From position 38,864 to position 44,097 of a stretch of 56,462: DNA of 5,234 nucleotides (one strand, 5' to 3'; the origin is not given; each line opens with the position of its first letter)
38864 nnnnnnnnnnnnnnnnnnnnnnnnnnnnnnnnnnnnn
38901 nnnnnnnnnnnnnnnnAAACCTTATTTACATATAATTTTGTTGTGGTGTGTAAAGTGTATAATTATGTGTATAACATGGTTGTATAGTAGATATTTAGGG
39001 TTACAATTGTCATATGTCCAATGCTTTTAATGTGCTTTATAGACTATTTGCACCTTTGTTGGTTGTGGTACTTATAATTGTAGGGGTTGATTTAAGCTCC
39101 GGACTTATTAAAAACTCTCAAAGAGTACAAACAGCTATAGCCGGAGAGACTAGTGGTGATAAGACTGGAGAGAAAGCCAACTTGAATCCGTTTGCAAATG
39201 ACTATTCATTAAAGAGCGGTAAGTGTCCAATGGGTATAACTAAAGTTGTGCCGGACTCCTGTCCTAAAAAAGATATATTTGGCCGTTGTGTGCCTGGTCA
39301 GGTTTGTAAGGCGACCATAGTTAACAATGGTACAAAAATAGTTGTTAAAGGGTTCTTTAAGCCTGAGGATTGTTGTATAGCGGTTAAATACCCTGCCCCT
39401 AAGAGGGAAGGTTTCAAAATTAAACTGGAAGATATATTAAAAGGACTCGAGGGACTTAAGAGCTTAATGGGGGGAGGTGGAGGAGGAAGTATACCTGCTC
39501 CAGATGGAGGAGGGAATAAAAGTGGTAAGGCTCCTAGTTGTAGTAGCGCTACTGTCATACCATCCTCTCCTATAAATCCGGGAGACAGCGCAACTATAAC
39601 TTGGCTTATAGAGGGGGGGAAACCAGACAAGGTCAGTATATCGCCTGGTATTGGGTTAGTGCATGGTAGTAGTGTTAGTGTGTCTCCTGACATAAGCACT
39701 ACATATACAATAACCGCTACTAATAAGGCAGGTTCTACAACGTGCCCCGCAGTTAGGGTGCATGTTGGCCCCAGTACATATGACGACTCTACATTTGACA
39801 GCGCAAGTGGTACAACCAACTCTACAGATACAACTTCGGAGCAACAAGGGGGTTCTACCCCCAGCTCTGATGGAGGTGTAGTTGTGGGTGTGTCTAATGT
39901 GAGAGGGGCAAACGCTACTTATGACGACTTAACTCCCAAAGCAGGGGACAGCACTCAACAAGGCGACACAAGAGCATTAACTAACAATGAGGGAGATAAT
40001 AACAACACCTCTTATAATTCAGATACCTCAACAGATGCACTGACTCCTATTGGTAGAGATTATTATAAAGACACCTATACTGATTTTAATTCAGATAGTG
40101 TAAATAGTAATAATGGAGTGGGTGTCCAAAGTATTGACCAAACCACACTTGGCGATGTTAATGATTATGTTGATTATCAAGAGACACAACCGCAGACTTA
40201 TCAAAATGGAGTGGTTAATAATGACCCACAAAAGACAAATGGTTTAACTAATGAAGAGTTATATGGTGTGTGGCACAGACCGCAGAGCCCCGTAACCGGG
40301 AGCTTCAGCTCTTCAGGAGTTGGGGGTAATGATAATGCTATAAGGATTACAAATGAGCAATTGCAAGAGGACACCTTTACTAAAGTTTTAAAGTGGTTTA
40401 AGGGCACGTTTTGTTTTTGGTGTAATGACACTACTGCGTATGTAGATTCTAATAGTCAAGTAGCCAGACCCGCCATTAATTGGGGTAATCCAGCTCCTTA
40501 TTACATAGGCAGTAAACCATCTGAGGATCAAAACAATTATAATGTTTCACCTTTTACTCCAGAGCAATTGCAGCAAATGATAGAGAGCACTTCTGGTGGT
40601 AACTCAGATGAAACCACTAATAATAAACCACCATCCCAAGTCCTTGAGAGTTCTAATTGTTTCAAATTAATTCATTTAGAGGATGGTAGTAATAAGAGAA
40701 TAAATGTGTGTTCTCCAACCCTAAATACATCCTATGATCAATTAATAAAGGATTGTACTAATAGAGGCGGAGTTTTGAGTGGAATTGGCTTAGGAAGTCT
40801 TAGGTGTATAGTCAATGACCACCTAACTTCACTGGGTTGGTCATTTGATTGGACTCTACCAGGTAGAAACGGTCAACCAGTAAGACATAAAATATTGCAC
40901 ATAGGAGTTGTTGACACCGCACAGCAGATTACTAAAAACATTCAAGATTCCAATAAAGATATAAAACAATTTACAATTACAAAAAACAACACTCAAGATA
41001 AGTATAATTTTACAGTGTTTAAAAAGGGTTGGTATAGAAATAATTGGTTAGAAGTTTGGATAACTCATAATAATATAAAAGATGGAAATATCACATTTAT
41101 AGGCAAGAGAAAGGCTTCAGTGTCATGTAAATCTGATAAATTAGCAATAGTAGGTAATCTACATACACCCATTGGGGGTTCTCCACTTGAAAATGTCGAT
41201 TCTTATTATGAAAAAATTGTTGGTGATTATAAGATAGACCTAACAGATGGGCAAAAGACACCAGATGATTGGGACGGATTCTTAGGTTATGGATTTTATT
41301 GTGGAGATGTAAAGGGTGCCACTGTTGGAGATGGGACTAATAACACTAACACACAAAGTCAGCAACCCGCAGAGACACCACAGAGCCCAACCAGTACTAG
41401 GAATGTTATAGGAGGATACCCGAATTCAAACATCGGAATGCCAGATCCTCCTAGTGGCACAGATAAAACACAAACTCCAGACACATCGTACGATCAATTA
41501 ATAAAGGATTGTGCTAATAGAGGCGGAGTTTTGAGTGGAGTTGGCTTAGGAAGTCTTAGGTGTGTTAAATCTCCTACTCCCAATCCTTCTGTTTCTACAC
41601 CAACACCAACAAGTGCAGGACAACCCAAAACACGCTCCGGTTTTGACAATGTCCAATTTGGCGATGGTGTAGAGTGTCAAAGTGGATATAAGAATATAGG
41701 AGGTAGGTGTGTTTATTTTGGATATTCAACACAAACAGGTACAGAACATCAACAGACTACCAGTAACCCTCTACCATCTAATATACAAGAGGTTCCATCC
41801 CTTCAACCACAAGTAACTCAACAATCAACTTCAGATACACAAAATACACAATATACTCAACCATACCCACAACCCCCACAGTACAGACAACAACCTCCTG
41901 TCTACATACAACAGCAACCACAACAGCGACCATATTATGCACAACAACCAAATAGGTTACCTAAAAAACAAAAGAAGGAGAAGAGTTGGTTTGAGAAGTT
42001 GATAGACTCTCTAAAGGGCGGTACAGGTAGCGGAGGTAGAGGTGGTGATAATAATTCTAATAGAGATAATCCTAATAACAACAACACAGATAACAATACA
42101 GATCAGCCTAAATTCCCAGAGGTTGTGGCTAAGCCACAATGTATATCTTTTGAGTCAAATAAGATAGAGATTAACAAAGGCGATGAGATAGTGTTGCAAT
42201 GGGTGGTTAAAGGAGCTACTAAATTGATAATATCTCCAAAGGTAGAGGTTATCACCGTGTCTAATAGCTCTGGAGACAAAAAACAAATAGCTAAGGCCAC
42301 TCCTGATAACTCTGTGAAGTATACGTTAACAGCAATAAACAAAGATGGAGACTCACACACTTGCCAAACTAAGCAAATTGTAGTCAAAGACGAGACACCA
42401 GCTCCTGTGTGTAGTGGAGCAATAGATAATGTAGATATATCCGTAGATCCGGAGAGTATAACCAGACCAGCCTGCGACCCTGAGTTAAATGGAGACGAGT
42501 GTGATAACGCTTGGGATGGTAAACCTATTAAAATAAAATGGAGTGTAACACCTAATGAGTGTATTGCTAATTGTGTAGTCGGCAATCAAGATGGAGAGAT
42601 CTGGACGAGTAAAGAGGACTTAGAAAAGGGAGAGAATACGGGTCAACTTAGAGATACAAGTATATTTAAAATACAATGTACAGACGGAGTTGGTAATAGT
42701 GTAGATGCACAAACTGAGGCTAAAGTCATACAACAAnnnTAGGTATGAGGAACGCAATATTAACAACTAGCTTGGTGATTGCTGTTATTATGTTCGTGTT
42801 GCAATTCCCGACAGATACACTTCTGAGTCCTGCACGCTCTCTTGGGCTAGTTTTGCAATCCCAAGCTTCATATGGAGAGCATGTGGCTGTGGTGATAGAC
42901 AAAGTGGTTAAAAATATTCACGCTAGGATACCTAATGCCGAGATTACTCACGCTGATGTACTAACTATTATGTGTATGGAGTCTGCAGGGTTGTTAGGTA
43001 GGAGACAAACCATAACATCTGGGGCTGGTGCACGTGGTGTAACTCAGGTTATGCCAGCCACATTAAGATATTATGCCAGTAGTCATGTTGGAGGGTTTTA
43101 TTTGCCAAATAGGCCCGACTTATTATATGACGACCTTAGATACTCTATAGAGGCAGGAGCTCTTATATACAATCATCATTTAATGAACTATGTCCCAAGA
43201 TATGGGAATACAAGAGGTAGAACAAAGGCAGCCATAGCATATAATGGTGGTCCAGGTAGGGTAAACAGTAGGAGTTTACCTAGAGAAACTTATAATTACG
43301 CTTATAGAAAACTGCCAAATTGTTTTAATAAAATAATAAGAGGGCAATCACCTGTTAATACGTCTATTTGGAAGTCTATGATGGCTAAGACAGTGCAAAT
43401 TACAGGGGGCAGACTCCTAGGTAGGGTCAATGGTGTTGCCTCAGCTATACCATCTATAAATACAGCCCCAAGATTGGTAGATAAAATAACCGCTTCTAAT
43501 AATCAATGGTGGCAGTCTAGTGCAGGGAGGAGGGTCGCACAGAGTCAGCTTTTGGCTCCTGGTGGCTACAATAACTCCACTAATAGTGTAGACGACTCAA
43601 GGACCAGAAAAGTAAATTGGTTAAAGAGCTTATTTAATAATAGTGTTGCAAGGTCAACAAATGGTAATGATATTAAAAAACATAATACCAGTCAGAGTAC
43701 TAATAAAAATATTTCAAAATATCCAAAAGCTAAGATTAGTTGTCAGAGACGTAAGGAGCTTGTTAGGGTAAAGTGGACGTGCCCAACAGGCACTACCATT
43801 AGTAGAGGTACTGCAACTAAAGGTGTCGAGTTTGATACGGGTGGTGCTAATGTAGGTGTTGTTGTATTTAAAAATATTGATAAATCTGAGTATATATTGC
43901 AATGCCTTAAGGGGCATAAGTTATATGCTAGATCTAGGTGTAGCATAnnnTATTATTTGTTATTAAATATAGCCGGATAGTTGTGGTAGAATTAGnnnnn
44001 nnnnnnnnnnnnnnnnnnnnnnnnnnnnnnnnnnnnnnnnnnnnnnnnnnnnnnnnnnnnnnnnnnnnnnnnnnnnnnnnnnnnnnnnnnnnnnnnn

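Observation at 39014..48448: Locus of secreted cell-wall-active and adhesin-like proteins sharing one Cys-bounded module, wrapped around tRNA-Lys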

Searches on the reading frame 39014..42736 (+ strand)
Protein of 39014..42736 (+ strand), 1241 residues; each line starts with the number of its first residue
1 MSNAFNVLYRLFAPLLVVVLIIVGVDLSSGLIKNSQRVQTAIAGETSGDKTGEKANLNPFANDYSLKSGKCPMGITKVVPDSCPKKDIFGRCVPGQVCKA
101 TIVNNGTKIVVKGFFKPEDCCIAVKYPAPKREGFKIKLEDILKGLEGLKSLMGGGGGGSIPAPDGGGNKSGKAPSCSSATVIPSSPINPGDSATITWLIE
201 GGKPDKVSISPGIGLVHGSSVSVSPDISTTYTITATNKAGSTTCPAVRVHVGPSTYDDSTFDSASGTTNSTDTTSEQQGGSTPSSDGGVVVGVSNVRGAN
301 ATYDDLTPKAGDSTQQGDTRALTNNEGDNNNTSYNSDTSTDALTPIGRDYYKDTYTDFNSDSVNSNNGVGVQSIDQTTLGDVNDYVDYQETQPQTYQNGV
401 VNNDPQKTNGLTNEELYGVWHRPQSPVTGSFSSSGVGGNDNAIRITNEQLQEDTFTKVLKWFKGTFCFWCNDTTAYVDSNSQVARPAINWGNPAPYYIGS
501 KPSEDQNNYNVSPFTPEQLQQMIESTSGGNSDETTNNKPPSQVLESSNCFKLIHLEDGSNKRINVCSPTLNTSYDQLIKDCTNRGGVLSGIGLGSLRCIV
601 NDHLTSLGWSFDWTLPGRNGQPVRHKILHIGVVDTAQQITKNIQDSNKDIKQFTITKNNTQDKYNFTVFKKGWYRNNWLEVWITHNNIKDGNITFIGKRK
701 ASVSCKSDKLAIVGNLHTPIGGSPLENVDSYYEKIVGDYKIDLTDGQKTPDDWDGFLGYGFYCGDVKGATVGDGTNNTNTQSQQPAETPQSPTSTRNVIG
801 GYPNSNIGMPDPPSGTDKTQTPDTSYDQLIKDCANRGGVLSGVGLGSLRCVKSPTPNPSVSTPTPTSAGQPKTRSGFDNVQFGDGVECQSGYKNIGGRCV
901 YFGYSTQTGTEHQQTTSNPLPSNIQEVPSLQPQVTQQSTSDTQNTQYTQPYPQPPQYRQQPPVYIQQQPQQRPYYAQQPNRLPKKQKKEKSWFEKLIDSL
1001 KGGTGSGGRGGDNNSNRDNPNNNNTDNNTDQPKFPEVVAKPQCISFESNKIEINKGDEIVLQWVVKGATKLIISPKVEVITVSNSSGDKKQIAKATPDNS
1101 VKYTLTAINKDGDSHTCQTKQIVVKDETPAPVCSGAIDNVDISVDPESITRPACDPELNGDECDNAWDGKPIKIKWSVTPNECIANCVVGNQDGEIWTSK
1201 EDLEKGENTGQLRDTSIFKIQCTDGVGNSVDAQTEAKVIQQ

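Call 3: search_protein_families(library=pfam, proteins=[window:39014-42736:+], max_evalue=1)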
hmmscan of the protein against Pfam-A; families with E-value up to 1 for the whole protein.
window:39014-42736:+ (1241 aa): 1 family
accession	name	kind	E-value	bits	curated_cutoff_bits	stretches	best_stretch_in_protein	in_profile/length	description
PF07679.22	I-set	-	0.41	11.2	23.7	0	1058-1114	17-82/90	Immunoglobulin I-set domain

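Call 9: search_protein_families(library=ncbifam, proteins=[window:39014-42736:+], max_evalue=1)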
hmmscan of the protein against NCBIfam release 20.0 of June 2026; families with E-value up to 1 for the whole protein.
window:39014-42736:+ (1241 aa): 1 family
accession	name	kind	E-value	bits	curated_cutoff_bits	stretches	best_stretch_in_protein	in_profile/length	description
NF049961.1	GlcpCgpA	domain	0.18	11.3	300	1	1018-1081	107-170/220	glycoprotein CgpA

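Call 19: find_homologous_proteins(query=window:39014-42736:+, max_evalue=0.001)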
Query window:39014-42736:+ (1241 aa): 5 proteins with E <= 0.001 among 8000 candidates.
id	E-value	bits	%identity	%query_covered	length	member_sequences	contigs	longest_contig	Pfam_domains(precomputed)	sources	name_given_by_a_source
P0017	9.4e-101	357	36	39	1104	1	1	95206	-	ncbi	-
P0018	1.6e-97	347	36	39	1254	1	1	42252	-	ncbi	-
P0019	8.1e-26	109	46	6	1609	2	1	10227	PF07679.23,PF25523.2,PF18861.8,PF25788.3,PF18370.8,PF00041.28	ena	-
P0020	1.8e-21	95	37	7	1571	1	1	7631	PF07679.23,PF11721.15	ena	-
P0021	5.0e-10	57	36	4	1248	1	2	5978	PF08402.17,PF24528.2,PF04151.22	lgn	-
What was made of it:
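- Tried and rejected: The homologue search with full-length P1 returned few hits because low-complexity words saturated the candidate list (call 19).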

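Call 77: search_solved_structures(query=window:39014-42736:+, max_evalue=1)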
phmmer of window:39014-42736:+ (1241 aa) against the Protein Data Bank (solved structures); distinct sequences matched with E-value up to 1: 0.
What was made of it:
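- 39014..42739 (+): P1: 1241-aa giant protein with an N-terminal membrane anchor. It has a conserved N-terminal part (aa 1-477) and C-terminal part (aa 988-1241) and a non-conserved centre. No Pfam or PDB sequence hit (calls 3, 77).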

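Call 78: search_protein_families(library=padloc, proteins=[window:39014-42736:+], max_evalue=0.01)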
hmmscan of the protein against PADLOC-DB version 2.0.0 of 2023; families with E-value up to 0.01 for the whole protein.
window:39014-42736:+ (1241 aa): 0 families

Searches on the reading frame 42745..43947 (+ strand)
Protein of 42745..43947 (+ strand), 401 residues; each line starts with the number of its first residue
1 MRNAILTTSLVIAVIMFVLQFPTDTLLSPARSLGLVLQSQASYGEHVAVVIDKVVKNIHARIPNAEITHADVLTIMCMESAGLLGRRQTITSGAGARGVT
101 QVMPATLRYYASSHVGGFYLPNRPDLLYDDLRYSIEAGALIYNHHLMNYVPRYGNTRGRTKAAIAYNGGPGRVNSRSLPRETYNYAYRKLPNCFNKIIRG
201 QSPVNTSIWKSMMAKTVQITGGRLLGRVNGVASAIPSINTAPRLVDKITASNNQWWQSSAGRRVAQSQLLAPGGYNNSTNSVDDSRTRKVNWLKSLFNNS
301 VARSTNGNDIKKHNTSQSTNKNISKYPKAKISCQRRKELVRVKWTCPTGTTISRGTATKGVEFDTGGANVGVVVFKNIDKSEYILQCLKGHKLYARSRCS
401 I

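Call 3: search_protein_families(library=pfam, proteins=[window:42745-43947:+], max_evalue=1)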
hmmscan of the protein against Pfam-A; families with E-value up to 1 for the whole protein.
window:42745-43947:+ (401 aa): 5 families
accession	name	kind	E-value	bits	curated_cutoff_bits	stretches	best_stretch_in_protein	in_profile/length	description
PF01464.25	SLT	-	7.3e-07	29.2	21.3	1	67-176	12-104/117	Transglycosylase SLT domain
PF13406.11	SLT_2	-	0.034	13.8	24.3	1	72-112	131-171/292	Transglycosylase SLT domain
PF19408.5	PKD_6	-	0.066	14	25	1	343-372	35-64/82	PKD-like domain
PF07528.20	DZF_N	-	0.19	12.1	27.1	1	9-77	87-153/210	DZF N-terminal domain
PF16599.10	PTN13_u3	-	0.22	12.1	32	1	250-326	38-114/191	Unstructured linker region on PTN13 protein between PDZ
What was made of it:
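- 42943..43272 (+): SLT catalytic domain of P2 (aa 67-176). The catalytic Glu79 codon is at 42979-42981. Motifs present: ES, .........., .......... Pfam SLT 7.3e-7, 29.2 bits against a cutoff of 21.3 (call 3).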

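Call 8: search_solved_structures(query=window:42745-43947:+, max_evalue=1, show_alignments=2)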
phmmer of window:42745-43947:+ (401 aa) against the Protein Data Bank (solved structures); distinct sequences matched with E-value up to 1: 12.
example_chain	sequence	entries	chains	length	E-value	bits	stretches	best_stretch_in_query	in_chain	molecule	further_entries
6fbt_A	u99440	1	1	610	0.025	17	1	90-175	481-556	Probable soluble lytic transglycosylase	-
5ohu_A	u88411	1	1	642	0.027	16.9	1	90-175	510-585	Soluble lytic murein transglycosylase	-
6fcq_A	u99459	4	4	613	0.034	16.6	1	90-175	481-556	Soluble lytic murein transglycosylase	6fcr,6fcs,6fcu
6fc4_A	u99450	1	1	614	0.034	16.6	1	90-175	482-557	Soluble lytic murein transglycosylase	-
7fa0_A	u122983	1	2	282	0.65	12.3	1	50-142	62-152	Peptide Asparaginyl Ligases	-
10fs_A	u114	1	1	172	0.68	12.3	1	229-292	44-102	Tyrosine-protein kinase Fgr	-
7f5p_A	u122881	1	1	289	0.68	12.3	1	50-142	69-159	Peptide Asparaginyl Ligases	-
10dt_A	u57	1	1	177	0.72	12.2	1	229-292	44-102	Tyrosine-protein kinase Fgr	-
10fv_A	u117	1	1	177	0.72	12.2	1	229-292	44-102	Tyrosine-protein kinase Fgr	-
10ga_A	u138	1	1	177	0.73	12.2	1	229-292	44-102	Tyrosine-protein kinase Fgr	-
7f5q_A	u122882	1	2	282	0.78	12.1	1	50-140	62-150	Peptide Asparaginyl Ligases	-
7f5j_A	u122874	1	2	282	0.78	12.1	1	50-140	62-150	Peptide Asparaginyl Ligases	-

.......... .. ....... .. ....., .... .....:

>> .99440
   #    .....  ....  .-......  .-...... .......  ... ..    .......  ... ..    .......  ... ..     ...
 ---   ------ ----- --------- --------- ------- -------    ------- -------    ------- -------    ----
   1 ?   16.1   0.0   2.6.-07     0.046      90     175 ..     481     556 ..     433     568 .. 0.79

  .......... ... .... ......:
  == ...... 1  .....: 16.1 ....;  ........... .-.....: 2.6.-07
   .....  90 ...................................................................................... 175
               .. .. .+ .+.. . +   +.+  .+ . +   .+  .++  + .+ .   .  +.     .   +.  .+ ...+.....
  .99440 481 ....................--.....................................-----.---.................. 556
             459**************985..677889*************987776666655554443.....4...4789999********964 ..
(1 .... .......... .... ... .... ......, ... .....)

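Call 9: search_protein_families(library=ncbifam, proteins=[window:42745-43947:+], max_evalue=1)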
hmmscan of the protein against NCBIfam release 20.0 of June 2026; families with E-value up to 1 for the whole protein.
window:42745-43947:+ (401 aa): 3 families
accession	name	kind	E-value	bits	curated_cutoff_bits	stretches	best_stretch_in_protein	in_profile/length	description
NF008631.0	PRK11619.1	equivalog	0.0013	17.2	536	1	65-175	490-587/644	murein transglycosylase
NF047373.1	BB0259_flg_lyt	exception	0.02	13.7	234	1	89-174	579-651/705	flagellar assembly lytic transglycosylase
TIGR02282.1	MltB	equivalog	0.15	11.2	281.4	1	86-112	141-167/290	lytic murein transglycosylase B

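Call 23: find_homologous_proteins(query=window:42745-43947:+, max_evalue=0.001)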
Query window:42745-43947:+ (401 aa): 9 proteins with E <= 0.001 among 8000 candidates.
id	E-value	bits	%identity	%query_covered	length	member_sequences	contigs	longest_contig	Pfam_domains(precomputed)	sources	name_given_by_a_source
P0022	1.5e-266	902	100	100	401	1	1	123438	PF01464.26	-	-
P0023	5.2e-144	498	59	98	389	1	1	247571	PF01464.26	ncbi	-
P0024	3.7e-113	397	49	100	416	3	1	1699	PF01464.26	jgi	-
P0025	1.0e-105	372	47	91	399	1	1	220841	PF01464.26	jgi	jgi:hypothetical protein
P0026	8.7e-101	356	46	100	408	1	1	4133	PF01464.26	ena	-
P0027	4.9e-100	353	48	91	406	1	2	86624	PF01464.26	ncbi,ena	-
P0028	2.3e-96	341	44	100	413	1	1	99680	-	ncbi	-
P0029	1.6e-56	210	49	55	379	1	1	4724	PF01464.26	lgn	-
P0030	1.5e-46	177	48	50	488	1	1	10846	PF01464.26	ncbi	-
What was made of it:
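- On GH23 / SLT family-1 lytic transglycosylase (P2): 7 of the 8 homologues found also carry PF01464 (call 23).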

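Call 60: search_solved_structures(query=A2, max_evalue=0.01, show_alignments=2)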
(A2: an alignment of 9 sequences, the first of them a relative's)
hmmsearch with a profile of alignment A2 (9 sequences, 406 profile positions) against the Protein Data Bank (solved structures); distinct sequences matched with E-value up to 0.01: 6.
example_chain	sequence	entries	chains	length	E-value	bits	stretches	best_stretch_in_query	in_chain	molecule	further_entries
6fbt_A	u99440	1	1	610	0.00026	23.6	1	95-194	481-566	Probable soluble lytic transglycosylase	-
5ohu_A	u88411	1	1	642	0.00027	23.5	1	95-194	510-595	Soluble lytic murein transglycosylase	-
6fcq_A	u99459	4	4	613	0.00029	23.4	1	95-194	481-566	Soluble lytic murein transglycosylase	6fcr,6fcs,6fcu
6fc4_A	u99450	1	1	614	0.00029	23.4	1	95-194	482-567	Soluble lytic murein transglycosylase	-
5anz_A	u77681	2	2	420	0.007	18.8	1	40-117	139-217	SOLUBLE LYTIC TRANSGLYCOSYLASE B3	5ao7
5ao8_A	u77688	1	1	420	0.007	18.8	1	40-117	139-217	SOLUBLE LYTIC TRANGLYCOSILASE B3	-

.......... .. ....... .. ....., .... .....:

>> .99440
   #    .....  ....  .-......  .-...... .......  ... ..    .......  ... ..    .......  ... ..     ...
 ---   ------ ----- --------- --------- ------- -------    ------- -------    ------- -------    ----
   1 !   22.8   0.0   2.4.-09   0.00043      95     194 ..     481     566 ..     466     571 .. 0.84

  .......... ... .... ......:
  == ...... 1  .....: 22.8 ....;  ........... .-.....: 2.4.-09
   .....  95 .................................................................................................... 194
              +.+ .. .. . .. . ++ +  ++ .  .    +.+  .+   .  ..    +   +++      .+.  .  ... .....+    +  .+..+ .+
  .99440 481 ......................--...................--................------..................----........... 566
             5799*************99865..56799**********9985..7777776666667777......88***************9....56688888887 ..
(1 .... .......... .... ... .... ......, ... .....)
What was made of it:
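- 42943..43272 (+): Aligns to P. aeruginosa Slt structures (calls 8, 60).
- On GH23 / SLT family-1 lytic transglycosylase (P2): The motifs align to P. aeruginosa Slt structures (calls 8, 60).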

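Call 78: search_protein_families(library=padloc, proteins=[window:42745-43947:+], max_evalue=0.01)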
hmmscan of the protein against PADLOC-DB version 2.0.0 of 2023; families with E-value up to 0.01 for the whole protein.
window:42745-43947:+ (401 aa): 0 families
